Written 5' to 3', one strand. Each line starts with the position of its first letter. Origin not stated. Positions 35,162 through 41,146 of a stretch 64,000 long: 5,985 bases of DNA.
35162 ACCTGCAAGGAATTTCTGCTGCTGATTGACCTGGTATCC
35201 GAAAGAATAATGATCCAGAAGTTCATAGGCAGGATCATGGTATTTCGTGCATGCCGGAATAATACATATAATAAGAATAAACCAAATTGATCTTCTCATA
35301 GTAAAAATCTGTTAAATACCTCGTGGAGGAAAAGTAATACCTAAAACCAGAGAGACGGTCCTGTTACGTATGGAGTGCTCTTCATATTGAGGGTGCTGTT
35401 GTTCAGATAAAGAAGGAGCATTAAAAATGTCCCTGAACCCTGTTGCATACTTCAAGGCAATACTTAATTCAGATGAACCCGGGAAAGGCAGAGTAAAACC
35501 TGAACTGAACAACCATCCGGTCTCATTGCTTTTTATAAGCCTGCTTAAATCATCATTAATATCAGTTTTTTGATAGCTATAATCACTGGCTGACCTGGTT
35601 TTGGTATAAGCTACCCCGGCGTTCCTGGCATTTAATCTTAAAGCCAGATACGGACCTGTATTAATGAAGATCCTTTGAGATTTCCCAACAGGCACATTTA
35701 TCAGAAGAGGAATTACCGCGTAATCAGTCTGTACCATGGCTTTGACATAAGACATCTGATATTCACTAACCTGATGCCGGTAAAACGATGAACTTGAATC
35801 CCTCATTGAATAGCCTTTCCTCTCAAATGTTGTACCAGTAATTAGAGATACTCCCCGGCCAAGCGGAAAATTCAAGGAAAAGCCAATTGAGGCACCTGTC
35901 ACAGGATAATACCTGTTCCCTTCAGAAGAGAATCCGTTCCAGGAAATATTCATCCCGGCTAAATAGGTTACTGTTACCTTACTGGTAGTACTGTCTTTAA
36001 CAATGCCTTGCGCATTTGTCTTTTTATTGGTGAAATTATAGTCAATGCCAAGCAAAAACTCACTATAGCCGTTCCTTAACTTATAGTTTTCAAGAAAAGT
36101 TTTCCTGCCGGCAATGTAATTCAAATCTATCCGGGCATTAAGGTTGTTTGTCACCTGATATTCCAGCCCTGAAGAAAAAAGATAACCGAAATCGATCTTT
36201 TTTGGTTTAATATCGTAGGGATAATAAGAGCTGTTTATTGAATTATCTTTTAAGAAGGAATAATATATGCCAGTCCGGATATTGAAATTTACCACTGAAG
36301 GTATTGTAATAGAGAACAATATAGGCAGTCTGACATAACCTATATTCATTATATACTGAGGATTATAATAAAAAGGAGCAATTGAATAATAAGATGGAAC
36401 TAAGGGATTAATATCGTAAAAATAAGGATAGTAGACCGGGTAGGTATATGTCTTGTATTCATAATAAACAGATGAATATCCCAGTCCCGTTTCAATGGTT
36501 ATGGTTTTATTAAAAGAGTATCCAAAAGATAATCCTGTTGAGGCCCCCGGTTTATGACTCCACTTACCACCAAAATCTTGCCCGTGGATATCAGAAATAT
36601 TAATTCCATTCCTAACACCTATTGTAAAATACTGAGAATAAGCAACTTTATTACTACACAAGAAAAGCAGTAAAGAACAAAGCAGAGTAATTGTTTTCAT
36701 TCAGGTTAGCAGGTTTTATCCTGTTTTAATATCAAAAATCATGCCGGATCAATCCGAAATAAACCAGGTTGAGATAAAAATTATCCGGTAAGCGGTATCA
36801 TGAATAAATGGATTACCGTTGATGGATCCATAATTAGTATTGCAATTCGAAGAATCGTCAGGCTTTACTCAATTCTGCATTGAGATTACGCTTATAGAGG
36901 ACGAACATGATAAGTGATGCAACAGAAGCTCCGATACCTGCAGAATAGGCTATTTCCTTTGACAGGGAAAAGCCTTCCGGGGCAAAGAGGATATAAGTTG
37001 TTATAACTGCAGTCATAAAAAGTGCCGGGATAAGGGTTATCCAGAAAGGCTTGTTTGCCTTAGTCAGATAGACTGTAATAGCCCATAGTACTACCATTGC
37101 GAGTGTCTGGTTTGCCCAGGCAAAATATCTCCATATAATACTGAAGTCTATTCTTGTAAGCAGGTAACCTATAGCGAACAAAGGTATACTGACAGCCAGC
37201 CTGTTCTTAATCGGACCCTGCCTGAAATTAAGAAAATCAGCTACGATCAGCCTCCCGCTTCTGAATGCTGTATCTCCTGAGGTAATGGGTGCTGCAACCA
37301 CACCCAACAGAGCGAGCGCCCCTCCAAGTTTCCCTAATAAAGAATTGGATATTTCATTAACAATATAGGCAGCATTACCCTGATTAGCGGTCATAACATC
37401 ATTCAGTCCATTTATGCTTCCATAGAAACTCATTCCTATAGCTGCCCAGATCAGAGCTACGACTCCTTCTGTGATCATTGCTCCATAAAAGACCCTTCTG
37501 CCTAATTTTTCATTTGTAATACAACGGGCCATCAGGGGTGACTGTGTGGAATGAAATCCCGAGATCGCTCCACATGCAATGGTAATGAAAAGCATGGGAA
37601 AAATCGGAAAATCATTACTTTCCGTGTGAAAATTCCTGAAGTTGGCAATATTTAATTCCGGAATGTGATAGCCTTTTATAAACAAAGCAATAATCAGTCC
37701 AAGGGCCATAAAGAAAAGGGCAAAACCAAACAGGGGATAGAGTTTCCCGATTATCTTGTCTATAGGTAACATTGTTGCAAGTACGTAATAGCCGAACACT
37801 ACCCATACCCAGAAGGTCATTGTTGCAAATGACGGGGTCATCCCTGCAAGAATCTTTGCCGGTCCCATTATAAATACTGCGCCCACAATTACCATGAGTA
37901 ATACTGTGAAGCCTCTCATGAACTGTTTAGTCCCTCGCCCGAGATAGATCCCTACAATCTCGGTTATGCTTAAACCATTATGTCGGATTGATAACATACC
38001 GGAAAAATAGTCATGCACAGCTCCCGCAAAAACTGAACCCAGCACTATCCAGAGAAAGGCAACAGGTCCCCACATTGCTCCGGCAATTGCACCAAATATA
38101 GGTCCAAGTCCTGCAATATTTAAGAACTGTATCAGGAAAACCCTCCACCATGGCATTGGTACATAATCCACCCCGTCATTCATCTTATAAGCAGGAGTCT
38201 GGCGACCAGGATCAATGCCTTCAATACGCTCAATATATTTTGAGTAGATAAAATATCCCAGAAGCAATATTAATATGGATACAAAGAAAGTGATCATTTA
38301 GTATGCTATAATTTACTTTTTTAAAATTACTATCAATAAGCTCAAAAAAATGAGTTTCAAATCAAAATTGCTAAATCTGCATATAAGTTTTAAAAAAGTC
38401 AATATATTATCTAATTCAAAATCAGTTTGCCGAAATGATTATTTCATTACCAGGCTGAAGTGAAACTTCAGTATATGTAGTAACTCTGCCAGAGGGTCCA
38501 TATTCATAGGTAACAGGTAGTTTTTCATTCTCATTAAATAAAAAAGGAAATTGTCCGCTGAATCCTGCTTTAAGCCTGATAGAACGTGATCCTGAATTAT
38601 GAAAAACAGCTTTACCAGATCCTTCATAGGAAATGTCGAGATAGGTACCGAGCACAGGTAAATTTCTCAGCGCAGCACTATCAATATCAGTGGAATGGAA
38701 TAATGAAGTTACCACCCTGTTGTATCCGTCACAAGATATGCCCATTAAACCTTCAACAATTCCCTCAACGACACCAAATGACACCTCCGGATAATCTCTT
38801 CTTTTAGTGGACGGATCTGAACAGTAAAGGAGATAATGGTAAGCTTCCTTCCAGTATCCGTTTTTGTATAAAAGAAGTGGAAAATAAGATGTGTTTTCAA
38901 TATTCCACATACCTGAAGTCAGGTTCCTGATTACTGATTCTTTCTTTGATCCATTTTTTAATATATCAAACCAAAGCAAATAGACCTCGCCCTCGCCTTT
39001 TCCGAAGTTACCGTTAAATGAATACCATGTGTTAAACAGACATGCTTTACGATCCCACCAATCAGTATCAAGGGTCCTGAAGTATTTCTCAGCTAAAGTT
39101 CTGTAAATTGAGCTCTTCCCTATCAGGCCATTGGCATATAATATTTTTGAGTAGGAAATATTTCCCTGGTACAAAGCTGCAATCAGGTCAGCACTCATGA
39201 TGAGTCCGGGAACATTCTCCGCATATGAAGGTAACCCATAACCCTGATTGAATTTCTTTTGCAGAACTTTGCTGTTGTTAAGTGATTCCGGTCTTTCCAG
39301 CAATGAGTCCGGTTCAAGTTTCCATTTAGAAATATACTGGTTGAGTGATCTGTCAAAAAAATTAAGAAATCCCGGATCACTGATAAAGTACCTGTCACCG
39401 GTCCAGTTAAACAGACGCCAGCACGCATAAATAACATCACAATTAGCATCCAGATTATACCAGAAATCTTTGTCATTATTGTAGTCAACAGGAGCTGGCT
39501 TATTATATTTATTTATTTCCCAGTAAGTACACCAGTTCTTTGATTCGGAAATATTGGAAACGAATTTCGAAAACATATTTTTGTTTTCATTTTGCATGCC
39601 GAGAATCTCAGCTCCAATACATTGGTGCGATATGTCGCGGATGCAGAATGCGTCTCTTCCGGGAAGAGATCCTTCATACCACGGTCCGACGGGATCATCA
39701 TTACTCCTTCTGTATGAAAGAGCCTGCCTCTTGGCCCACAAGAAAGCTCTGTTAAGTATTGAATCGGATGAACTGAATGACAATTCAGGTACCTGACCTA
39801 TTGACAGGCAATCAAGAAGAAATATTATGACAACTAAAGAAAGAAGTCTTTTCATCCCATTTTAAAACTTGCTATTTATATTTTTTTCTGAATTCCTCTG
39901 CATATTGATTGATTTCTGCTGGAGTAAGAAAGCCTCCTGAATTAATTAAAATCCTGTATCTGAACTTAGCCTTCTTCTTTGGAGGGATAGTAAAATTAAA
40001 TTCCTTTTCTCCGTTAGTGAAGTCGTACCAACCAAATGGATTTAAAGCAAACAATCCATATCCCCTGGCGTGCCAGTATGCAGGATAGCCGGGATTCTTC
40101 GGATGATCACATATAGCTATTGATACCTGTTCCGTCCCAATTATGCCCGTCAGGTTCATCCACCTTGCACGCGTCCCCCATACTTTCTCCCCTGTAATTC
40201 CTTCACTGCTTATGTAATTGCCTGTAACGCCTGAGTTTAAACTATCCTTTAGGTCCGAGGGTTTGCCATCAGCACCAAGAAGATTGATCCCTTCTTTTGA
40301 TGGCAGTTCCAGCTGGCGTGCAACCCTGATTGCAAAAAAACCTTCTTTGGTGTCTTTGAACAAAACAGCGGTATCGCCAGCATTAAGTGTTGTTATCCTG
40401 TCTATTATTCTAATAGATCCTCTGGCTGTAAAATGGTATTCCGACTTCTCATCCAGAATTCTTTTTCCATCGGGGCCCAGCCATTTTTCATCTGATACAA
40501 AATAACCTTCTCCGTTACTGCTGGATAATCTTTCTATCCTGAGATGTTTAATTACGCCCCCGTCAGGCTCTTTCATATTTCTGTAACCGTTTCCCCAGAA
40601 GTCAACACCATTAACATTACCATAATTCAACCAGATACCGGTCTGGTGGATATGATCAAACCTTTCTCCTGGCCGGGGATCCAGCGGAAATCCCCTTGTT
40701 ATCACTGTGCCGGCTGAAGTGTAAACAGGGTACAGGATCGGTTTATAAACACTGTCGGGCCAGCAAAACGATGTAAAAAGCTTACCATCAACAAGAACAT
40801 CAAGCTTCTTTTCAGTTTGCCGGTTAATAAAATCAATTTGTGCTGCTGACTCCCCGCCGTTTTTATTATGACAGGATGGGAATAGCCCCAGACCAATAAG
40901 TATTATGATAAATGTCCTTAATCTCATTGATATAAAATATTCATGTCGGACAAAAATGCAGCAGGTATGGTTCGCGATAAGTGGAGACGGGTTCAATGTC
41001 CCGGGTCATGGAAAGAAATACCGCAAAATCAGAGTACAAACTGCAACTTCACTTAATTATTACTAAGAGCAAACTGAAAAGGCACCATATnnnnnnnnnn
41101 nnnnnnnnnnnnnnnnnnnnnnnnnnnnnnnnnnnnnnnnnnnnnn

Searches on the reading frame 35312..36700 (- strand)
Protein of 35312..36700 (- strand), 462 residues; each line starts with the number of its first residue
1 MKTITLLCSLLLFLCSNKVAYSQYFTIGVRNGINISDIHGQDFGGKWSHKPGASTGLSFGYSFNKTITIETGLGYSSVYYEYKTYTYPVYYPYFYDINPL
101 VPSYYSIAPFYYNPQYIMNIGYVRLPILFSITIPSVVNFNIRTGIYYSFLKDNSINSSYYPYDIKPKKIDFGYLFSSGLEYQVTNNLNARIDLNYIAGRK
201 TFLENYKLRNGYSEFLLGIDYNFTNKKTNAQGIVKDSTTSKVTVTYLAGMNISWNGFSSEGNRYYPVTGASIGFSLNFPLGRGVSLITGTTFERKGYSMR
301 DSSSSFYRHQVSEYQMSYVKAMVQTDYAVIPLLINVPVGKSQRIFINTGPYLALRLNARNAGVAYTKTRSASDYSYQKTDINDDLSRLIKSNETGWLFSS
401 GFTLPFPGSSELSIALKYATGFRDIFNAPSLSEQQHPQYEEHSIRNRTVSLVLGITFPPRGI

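Call 44: search_protein_families(library=pfam, proteins=[window:35312-36700:-], max_evalue=0.001)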
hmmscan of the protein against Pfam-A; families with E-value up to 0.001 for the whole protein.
window:35312-36700:- (462 aa): 1 family
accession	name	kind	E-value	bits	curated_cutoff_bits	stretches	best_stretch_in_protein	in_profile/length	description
PF13568.12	OMP_b-brl_2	-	5.9e-22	79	27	2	237-427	6-175/175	Outer membrane protein beta-barrel domain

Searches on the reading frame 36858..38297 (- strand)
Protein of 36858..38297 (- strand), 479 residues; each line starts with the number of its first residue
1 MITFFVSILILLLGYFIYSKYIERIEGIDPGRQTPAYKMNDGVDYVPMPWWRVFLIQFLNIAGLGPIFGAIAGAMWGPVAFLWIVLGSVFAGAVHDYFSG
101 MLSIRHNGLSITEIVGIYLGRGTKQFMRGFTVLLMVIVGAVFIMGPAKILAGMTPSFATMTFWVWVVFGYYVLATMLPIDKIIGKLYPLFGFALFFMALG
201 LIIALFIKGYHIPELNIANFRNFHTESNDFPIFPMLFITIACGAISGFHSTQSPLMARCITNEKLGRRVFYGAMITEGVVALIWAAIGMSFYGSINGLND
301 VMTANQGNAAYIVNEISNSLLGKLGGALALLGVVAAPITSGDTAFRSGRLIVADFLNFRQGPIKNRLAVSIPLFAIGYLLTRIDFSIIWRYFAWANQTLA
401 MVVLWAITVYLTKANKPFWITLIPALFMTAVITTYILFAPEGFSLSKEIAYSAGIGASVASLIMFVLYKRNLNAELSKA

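Call 43: search_protein_families(library=pfam, proteins=[window:36858-38297:-], max_evalue=0.001)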
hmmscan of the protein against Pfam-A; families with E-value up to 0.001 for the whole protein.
window:36858-38297:- (479 aa): 1 family
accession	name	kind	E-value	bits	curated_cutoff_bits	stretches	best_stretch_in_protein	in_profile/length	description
PF02554.20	CstA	-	1.4e-65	222.6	27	3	3-152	5-156/560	Carbon starvation protein CstA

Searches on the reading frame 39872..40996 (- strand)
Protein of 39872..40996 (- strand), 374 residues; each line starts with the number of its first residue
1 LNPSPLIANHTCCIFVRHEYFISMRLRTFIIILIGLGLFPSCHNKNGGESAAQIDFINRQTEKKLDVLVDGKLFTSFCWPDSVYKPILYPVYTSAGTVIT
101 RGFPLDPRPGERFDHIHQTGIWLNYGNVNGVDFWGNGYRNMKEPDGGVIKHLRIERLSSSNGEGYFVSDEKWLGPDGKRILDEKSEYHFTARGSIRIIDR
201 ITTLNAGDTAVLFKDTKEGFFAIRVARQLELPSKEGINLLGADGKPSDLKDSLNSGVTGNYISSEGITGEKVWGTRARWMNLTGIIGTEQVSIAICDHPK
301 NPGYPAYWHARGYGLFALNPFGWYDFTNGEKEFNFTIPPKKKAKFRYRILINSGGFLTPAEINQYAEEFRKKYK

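Call 43: search_protein_families(library=pfam, proteins=[window:39872-40996:-], max_evalue=0.001)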
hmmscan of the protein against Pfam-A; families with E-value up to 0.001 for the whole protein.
window:39872-40996:- (374 aa): 1 family
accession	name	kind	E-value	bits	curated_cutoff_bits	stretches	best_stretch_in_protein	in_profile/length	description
PF14100.11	DUF6807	-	2.2e-73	247.6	27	1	65-366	2-269/270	Family of unknown function (DUF6807)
